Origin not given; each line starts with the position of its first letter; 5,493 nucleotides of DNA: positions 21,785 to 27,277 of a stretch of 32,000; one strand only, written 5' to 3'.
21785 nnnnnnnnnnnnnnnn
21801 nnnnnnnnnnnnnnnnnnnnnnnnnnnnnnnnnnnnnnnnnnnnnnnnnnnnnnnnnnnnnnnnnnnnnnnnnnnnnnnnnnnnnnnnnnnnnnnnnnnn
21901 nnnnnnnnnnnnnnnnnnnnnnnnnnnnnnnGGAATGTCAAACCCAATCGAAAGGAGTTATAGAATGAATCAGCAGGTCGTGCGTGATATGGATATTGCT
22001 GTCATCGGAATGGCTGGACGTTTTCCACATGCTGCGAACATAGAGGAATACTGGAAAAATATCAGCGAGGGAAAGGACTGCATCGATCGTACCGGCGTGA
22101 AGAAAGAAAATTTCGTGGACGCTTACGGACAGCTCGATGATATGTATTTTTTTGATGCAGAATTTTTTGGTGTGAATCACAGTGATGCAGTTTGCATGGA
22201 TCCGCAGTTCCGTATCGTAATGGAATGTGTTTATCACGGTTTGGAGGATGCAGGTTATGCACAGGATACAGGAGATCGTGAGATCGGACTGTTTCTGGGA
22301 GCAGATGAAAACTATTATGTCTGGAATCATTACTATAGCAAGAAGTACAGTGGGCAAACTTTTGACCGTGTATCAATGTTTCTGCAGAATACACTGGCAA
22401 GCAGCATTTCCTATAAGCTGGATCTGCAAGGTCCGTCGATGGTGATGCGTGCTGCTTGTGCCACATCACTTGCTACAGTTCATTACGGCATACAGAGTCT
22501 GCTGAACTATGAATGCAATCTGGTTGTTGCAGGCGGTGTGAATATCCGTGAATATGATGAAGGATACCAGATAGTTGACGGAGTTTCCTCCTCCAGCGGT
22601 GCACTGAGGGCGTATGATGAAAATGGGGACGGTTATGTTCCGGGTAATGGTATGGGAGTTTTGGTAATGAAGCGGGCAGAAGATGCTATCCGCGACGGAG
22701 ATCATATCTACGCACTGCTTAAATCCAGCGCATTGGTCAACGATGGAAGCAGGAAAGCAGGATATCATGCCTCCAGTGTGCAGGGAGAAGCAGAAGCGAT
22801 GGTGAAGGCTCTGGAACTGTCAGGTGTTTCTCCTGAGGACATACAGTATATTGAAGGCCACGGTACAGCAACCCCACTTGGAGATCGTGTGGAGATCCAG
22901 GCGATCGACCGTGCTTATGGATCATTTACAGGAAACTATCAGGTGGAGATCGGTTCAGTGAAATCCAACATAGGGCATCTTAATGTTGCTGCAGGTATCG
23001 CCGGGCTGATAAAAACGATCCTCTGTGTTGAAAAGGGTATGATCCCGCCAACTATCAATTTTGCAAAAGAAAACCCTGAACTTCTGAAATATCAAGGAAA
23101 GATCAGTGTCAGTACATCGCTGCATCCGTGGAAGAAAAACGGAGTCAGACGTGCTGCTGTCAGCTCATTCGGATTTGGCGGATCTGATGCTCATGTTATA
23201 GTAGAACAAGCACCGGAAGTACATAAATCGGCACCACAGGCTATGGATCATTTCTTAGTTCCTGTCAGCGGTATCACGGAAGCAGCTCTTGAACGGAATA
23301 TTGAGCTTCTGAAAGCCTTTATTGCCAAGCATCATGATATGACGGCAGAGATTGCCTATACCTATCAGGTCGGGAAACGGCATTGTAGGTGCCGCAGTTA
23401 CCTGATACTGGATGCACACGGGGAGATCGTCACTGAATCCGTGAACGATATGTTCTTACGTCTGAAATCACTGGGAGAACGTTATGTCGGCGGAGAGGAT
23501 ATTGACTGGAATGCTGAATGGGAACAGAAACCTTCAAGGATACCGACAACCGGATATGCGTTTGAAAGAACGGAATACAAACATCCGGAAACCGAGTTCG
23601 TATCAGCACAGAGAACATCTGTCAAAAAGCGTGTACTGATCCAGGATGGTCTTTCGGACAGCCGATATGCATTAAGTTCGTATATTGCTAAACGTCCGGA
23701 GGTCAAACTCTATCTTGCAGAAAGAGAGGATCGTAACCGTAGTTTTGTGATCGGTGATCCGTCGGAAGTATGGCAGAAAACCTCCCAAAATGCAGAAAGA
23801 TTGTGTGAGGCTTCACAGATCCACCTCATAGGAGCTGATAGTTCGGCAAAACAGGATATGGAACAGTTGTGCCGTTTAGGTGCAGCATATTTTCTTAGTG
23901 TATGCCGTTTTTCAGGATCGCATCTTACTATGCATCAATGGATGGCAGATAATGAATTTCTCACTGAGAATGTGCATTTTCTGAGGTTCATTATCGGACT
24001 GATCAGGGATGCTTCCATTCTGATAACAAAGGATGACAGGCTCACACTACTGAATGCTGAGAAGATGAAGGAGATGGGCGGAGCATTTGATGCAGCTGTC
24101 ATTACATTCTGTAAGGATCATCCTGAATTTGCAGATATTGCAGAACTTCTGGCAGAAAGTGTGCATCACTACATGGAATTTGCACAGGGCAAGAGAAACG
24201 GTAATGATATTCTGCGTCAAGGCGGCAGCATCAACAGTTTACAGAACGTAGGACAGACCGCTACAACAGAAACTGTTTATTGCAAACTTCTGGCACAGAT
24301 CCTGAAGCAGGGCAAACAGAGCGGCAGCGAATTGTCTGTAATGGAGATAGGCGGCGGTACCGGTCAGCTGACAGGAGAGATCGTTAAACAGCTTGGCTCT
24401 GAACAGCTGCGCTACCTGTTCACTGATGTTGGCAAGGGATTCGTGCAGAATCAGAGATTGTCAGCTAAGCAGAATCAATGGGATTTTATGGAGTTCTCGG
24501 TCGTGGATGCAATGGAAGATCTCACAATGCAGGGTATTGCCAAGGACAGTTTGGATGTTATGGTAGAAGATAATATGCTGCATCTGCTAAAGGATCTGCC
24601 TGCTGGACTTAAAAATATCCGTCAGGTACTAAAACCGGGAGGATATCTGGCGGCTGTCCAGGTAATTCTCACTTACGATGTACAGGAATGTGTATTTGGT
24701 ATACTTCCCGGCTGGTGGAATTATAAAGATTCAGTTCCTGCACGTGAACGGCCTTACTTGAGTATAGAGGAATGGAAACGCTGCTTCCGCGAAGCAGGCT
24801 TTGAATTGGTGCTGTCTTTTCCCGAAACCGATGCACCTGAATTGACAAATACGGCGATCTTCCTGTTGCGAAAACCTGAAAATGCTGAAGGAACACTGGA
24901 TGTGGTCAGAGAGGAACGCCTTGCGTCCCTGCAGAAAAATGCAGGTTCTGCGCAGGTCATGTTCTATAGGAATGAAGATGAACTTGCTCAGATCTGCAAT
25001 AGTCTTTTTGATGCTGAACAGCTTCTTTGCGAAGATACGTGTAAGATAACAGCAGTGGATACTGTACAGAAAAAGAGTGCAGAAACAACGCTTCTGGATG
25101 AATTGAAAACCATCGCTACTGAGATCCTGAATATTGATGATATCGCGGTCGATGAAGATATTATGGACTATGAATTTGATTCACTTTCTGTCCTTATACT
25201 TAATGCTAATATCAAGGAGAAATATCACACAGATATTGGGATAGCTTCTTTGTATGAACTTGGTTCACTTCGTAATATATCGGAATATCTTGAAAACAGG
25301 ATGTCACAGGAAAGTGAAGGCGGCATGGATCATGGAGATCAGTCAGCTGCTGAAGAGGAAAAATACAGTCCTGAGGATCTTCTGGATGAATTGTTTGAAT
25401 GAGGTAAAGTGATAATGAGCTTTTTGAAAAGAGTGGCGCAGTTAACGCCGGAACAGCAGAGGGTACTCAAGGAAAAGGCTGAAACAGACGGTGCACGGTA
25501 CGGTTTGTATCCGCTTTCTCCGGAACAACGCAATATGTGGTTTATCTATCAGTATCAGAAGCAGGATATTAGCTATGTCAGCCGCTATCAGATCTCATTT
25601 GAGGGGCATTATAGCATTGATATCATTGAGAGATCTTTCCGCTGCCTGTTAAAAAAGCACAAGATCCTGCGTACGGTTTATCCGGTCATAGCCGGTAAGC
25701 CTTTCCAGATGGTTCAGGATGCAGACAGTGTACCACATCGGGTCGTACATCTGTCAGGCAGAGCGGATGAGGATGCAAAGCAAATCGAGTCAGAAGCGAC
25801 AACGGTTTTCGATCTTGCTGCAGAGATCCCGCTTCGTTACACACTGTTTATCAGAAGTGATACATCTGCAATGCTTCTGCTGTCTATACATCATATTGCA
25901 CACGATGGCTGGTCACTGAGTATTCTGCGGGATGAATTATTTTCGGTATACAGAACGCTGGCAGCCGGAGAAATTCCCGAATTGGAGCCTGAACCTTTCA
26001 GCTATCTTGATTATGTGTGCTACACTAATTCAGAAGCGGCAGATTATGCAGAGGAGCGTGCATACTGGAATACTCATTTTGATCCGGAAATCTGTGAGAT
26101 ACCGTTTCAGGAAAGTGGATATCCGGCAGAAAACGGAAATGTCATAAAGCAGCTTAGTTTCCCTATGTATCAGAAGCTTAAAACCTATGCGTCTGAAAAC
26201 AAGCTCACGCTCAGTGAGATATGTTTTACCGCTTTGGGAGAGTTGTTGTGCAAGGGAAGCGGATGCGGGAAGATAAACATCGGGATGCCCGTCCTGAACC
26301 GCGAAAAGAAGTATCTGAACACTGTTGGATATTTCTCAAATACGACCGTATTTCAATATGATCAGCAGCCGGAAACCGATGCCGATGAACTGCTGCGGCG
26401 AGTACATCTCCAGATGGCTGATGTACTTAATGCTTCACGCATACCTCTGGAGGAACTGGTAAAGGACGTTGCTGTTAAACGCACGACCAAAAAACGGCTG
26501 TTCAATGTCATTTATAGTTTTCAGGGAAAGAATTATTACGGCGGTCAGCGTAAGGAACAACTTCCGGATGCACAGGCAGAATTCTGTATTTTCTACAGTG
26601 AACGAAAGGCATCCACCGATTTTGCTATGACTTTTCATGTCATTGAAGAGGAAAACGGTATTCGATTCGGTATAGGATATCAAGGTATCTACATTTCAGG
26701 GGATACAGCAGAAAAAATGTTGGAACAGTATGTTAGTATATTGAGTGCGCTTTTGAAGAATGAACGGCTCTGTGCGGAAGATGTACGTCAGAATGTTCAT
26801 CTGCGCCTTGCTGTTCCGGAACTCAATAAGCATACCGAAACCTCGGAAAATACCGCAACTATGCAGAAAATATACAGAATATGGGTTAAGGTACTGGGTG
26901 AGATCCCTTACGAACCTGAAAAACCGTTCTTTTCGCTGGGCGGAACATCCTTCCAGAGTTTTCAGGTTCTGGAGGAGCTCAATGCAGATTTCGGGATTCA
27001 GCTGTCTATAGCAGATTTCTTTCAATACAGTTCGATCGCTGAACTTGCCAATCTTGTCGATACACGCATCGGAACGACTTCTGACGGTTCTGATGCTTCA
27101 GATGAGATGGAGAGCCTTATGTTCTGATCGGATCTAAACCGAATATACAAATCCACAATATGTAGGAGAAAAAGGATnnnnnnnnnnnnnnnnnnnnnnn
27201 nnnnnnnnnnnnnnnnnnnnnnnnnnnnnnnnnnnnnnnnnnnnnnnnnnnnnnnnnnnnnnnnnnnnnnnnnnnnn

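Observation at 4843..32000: Yersiniabactin/pyochelin-like aryl-bis-thiazoline NRPS front end fused to a divergent AT-less PKS/NRPS back end, in a probable cellulosomal anaerobe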

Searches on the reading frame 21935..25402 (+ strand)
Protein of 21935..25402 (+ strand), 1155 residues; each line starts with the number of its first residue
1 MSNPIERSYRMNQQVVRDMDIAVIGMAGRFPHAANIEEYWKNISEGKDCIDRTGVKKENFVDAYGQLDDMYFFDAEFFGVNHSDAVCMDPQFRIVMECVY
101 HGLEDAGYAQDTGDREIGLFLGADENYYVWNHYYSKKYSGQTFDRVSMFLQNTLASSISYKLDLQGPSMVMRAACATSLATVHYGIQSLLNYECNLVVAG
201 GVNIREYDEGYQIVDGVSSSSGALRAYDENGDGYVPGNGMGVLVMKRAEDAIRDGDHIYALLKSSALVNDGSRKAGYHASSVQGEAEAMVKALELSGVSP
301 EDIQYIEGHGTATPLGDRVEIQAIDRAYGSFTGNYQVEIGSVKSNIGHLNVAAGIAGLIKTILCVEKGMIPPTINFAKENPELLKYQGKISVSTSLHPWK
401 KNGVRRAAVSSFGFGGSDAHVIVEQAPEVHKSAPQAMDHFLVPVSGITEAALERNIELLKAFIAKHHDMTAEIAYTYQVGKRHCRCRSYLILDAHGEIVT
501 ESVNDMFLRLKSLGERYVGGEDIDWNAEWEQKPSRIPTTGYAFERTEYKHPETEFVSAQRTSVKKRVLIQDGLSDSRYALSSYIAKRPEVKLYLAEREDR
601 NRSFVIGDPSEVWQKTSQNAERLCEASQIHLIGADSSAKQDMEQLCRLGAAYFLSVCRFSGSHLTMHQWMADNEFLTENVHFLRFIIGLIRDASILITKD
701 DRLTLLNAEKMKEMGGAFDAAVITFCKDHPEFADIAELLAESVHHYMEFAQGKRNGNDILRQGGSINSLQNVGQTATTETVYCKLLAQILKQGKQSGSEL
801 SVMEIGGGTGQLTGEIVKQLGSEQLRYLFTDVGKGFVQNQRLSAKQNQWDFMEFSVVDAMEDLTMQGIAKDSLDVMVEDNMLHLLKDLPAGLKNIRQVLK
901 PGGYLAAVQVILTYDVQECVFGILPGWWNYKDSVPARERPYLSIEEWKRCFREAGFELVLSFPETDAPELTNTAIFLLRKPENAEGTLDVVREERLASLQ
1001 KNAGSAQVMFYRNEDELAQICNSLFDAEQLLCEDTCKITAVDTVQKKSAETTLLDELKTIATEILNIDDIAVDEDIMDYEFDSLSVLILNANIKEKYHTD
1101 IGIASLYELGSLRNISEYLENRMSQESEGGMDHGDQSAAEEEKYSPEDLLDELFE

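Call 6: search_protein_families(library=pfam, proteins=[window:21935-25402:+], max_evalue=0.01)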
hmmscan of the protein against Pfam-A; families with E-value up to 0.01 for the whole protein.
window:21935-25402:+ (1155 aa): 12 families
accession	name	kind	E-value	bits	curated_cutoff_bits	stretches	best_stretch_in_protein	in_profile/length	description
PF00109.32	ketoacyl-synt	-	2.8e-53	181.5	20.8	1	20-251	3-252/252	Beta-ketoacyl synthase, N-terminal domain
PF02801.28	Ketoacyl-synt_C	-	1.4e-37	128.8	20.8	1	259-376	1-118/119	Beta-ketoacyl synthase, C-terminal domain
PF16197.11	KAsynt_C_assoc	-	1.6e-15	57.9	33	1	387-491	10-111/111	Ketoacyl-synthetase C-terminal extension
PF08242.18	Methyltransf_12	-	1.4e-14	55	30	1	803-905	1-98/98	Methyltransferase domain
PF13847.12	Methyltransf_31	-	3.1e-12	46.8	27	1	798-911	3-113/145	Methyltransferase domain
PF13489.12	Methyltransf_23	-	9.5e-11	42.1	27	1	781-959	8-162/164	Methyltransferase domain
PF13649.12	Methyltransf_25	-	6.7e-10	40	27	1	802-903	1-97/97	Methyltransferase domain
PF00550.31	PP-binding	-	1.2e-09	38.7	20.8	1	1055-1119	1-67/67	Phosphopantetheine attachment site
PF08241.18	Methyltransf_11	-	1.6e-09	38.7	21.2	1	804-906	2-94/95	Methyltransferase domain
PF22621.2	CurL-like_PKS_C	-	2.4e-07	31.1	27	1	441-499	2-61/64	CurL-like, PKS C-terminal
PF22336.2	RhiE-like_linker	-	8.9e-07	29.2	27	1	447-498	5-56/67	RhiE-like, KS-MAT linker domain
PF01209.24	Ubie_methyltran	-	4.3e-05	23.4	20.1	1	796-908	47-152/233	ubiE/COQ5 methyltransferase family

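Call 11: search_protein_families(library=ncbifam, proteins=[window:21935-25402:+], max_evalue=0.00001)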
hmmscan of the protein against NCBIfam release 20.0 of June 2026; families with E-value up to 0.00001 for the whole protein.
window:21935-25402:+ (1155 aa): 19 families
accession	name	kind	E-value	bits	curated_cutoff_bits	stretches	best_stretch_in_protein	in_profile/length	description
NF045894.1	PKS_plus_SDR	equivalog_domain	5.1e-106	355.8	1740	1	21-497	3-504/1515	type I polyketide synthase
NF040607.1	mycolic_Pks13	equivalog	8.6e-91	305.2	2100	1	10-435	92-535/1680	polyketide synthase Pks13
NF041183.1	Pks2_ls1_myc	equivalog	5.3e-79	265.6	2400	1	21-498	4-508/2086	sulfolipid-1 biosynthesis phthioceranic/hydroxyphthioceranic acid synthase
TIGR02813.1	omega_3_PfaA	subfamily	4.9e-55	186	1010.1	1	149-428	180-465/2582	polyketide-type polyunsaturated fatty acid synthase PfaA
TIGR03150.1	fabF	equivalog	1.3e-49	169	493.75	1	22-423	4-406/407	beta-ketoacyl-ACP synthase II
NF005589.0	PRK07314.1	subfamily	3.8e-47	161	387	1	22-425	7-411/413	beta-ketoacyl-ACP synthase II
NF004970.0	PRK06333.1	subfamily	1.2e-42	146.3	525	1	21-424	6-420/424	beta-ketoacyl-ACP synthase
NF053555.1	prodigi_MBC_PigJ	equivalog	2.6e-38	131.9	900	1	158-425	496-758/759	prodigiosin MBC biosynthesis protein PigJ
NF005490.0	PRK07103.1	equivalog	2.3e-35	122.5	445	1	21-425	6-412/414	polyketide beta-ketoacyl:acyl carrier protein synthase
NF006434.0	PRK08722.1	equivalog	5.6e-33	114.4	759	1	21-423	6-411/414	beta-ketoacyl-ACP synthase II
NF006274.0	PRK08439.1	equivalog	2.5e-29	102.3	621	1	149-424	136-404/406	beta-ketoacyl-ACP synthase II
NF004618.0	PRK05952.1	equivalog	4.4e-29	101.5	455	1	99-425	65-382/384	beta-ketoacyl-ACP synthase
NF005916.1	PRK07910.1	equivalog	1.4e-28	100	560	1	20-421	13-413/418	KasA/KasB family beta-ketoacyl-ACP synthase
NF005076.0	PRK06501.1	equivalog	4.5e-28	98.3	629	1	146-427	146-424/425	beta-ketoacyl-ACP synthase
NF058662.1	cispenta_AmcF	equivalog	1.2e-27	96.9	325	1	140-421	94-365/369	cispentacin biosynthesis acyltransferase subunit AmcF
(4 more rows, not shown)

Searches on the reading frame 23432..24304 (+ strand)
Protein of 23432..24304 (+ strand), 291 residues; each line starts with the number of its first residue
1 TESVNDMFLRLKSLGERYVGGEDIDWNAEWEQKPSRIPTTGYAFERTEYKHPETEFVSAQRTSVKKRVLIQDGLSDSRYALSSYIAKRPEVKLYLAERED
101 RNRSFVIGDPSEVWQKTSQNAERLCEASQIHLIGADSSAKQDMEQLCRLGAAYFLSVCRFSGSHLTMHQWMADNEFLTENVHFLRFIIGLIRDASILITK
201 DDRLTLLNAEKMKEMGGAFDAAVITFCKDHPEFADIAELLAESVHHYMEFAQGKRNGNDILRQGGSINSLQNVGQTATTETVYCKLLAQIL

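Call 37: search_protein_families(library=pfam, proteins=[window:23432-24304:+], max_evalue=10)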
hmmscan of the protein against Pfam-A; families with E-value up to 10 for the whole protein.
seq(291 aa): 2 families
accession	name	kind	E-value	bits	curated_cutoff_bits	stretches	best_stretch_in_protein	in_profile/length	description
PF06553.17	BNIP3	-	0.13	12.3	26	1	22-69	103-146/184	BNIP3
PF20514.4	ROXA-like_wH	-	0.14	12.5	22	1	87-145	50-107/119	ROXA-like winged helix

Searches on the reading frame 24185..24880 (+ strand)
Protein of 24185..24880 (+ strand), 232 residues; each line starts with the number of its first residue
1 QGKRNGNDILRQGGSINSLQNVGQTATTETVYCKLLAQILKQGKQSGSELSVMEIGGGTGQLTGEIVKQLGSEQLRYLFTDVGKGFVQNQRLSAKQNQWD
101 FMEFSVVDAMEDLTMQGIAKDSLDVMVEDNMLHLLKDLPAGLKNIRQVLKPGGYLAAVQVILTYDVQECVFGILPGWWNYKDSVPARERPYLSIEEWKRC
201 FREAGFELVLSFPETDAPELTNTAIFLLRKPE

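Call 87: search_solved_structures(query=window:24185-24880:+, max_evalue=0.001)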
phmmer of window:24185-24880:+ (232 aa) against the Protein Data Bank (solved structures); distinct sequences matched with E-value up to 0.001: 11.
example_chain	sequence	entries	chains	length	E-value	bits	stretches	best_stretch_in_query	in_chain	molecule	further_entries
5thy_A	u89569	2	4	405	2.1e-27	99.5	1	34-217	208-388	CurJ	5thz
6cca_A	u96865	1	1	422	3.6e-21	79.1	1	45-217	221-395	DisA protein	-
6d6y_A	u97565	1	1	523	4.9e-20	75.4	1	42-210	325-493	AprA Methyltransferase 2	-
6kjg_A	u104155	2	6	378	1.4e-18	70.6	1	48-209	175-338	Dual-functional monooxygenase/methyltransferase psoF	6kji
7dmb_A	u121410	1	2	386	9.1e-18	68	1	47-210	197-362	Putative methyltransferase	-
5mpt_A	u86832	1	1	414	5.9e-15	58.8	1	36-219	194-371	Citrinin polyketide synthase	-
7cpx_A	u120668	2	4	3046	6.1e-15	58.7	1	47-225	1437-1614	Lovastatin nonaketide synthase, polyketide synthase component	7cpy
3t7r_A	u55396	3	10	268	0.00011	25.1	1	52-165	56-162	Putative methyltransferase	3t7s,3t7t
3e7p_A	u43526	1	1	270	0.00011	25.1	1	52-165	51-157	Putative methyltransferase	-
5wp5_A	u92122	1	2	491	0.00035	23.5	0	51-155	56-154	Phosphomethylethanolamine N-methyltransferase 2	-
3ccf_A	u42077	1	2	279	0.00041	23.3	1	51-157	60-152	Cyclopropane-fatty-acyl-phospholipid synthase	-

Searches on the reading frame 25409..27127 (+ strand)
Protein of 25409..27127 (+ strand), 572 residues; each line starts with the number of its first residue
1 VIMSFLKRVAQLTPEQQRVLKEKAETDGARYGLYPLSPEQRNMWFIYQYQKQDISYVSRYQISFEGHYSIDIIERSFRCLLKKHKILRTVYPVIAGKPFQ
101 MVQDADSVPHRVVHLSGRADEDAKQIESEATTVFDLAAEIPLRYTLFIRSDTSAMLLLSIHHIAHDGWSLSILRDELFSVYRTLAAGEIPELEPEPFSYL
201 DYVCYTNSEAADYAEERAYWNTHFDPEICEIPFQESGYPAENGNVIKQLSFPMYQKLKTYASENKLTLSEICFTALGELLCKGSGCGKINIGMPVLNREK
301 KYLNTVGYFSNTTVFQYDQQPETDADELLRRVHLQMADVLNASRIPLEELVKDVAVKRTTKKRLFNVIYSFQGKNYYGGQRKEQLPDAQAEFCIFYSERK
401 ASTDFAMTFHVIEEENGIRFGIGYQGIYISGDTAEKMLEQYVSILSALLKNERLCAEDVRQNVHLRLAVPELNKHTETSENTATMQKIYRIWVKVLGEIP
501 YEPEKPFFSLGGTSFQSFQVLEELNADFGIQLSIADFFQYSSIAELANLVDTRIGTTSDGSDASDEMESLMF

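Call 6: search_protein_families(library=pfam, proteins=[window:25409-27127:+], max_evalue=0.01)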
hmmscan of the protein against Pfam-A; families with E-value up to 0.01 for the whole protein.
window:25409-27127:+ (572 aa): 2 families
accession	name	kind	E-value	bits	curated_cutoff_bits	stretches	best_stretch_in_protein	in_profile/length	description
PF00668.25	Condensation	-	7.5e-67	226.4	30.6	1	33-451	4-436/456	Condensation domain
PF00550.31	PP-binding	-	5.9e-13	49.3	20.8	1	486-550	1-67/67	Phosphopantetheine attachment site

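Call 11: search_protein_families(library=ncbifam, proteins=[window:25409-27127:+], max_evalue=0.00001)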
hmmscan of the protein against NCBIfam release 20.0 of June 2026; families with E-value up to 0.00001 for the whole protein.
window:25409-27127:+ (572 aa): 5 families
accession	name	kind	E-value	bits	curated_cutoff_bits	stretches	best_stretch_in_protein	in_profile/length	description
NF004282.0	PRK05691.1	subfamily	8.3e-50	168.1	4090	1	5-460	649-1108/4334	non-ribosomal peptide synthase/polyketide synthase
NF047350.1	aureusi_NRPS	equivalog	1.5e-32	111.6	2500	1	33-461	994-1410/2373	aureusimine non-ribosomal peptide synthetase AusA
NF038078.1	NRPS_MxcG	equivalog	4.7e-26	90.4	2300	2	34-365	5-340/1442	myxochelin non-ribosomal peptide synthetase MxcG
TIGR03443.1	alpha_am_amid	equivalog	5.8e-09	33.9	1030.1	1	465-557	830-924/1390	L-aminoadipate-semialdehyde dehydrogenase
NF041803.1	NRPS_SolG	exception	6.2e-09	34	2200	1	33-372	111-452/1163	solanimycin non-ribosomal peptide synthetase SolG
